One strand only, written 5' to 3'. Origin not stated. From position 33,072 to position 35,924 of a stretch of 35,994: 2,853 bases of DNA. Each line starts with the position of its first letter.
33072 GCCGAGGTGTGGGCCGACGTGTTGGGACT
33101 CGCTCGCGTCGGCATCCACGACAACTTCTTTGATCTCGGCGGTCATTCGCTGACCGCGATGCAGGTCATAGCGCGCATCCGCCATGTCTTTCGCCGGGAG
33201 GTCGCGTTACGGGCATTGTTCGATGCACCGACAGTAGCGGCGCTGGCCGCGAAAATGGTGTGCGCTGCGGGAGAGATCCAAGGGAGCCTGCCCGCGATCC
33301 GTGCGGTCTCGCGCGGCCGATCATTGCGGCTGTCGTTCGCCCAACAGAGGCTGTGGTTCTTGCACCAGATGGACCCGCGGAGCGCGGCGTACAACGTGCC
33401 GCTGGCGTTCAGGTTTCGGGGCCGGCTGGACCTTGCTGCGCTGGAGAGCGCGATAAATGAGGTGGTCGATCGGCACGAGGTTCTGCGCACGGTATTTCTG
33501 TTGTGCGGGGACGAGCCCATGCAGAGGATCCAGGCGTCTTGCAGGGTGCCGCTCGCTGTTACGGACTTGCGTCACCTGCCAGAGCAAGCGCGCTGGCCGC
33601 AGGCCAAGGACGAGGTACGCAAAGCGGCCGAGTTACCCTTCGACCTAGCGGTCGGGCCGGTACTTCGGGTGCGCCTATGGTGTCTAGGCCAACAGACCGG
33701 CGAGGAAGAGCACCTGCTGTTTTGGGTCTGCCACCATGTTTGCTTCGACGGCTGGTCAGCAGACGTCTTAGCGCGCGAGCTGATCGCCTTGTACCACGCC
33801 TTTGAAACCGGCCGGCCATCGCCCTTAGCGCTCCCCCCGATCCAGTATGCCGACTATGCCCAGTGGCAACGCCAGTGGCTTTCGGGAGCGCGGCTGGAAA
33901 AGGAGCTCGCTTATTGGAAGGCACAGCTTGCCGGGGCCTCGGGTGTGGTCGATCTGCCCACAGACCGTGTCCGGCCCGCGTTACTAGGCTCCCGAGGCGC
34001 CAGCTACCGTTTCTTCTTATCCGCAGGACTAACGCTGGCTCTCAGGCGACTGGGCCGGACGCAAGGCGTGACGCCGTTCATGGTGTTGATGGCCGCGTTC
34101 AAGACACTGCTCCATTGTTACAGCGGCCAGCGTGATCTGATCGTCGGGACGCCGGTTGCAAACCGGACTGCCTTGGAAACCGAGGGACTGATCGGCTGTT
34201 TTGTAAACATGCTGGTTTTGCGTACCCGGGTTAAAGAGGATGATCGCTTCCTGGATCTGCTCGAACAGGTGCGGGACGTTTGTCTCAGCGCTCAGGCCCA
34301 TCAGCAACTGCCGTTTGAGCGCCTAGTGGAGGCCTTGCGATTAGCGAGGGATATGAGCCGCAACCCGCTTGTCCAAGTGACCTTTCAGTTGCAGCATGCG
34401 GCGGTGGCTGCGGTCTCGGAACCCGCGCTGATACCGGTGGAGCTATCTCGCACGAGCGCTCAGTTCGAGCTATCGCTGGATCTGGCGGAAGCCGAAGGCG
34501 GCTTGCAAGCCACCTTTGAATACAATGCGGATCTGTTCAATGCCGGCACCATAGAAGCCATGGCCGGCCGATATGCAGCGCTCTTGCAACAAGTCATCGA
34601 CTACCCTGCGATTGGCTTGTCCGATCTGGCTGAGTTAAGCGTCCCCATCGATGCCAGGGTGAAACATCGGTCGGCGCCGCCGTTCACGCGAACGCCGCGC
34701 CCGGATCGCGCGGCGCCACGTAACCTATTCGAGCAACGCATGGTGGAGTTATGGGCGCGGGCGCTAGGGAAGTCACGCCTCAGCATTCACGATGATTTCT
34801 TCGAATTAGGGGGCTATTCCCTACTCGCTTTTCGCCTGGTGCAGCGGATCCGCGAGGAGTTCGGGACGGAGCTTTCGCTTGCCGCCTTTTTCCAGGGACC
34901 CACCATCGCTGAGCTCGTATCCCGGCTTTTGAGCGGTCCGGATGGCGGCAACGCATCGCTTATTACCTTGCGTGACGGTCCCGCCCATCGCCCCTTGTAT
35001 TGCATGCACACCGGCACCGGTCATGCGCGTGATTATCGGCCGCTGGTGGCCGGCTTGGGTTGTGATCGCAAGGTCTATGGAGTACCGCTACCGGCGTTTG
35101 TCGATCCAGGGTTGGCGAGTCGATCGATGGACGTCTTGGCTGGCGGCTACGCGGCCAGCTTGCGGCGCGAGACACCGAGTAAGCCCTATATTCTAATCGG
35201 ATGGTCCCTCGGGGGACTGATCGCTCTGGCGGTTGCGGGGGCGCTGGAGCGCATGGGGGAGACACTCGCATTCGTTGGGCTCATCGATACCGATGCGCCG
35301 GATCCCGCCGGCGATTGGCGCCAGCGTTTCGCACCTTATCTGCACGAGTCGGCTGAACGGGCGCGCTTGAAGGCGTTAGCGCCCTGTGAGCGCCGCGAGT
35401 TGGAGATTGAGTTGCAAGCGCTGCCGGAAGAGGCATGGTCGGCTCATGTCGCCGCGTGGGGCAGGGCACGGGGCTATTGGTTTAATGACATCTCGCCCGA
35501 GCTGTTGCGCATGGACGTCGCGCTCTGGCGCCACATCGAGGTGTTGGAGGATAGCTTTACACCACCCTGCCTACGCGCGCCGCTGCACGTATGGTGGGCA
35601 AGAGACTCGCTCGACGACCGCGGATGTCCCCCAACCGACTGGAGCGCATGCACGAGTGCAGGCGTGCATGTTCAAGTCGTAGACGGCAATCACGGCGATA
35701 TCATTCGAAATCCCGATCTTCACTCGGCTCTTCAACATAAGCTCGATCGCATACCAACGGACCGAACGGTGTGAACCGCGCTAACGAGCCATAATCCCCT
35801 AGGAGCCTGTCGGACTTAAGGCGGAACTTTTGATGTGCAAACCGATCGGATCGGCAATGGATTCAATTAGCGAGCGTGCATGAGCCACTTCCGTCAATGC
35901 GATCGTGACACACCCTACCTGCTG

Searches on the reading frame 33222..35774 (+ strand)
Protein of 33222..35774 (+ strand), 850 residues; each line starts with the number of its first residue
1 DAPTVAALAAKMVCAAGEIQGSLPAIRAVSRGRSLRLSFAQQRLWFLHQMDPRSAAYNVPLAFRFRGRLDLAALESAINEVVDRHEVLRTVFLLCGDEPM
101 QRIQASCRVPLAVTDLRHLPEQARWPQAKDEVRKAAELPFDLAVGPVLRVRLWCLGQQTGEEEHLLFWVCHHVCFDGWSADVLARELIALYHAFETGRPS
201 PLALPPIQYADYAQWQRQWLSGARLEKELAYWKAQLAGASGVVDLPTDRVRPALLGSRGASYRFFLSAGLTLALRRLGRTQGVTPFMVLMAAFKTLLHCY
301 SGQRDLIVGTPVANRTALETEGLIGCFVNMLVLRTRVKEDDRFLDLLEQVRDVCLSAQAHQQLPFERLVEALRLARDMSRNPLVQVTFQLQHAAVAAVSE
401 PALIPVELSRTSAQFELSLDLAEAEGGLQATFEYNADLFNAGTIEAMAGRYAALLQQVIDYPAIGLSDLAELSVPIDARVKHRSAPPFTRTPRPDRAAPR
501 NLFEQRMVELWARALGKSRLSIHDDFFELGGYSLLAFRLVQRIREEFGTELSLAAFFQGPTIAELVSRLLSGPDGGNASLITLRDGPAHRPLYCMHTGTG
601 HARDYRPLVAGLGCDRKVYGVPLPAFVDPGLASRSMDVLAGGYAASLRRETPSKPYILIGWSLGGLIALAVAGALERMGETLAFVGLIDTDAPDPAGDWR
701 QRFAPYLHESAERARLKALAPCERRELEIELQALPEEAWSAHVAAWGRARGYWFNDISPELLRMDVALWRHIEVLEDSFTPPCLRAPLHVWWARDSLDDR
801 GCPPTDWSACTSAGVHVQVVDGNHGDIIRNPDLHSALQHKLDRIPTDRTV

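Call 40: search_protein_families(library=pfam, proteins=[window:33222-35774:+], max_evalue=0.01)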
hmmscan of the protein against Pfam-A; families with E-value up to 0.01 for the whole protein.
window:33222-35774:+ (850 aa): 4 families
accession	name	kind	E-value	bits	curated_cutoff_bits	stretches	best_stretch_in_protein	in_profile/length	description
PF00668.25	Condensation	-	3.8e-107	359.2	30.6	1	36-469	6-444/456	Condensation domain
PF00975.26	Thioesterase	-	1.5e-23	84.6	26.4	1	590-831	1-216/226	Thioesterase domain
PF00550.31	PP-binding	-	2.9e-15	56.7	20.8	1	506-568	2-66/67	Phosphopantetheine attachment site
PF12697.13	Abhydrolase_6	-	0.00022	22.4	26.3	1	596-796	5-177/217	Alpha/beta hydrolase family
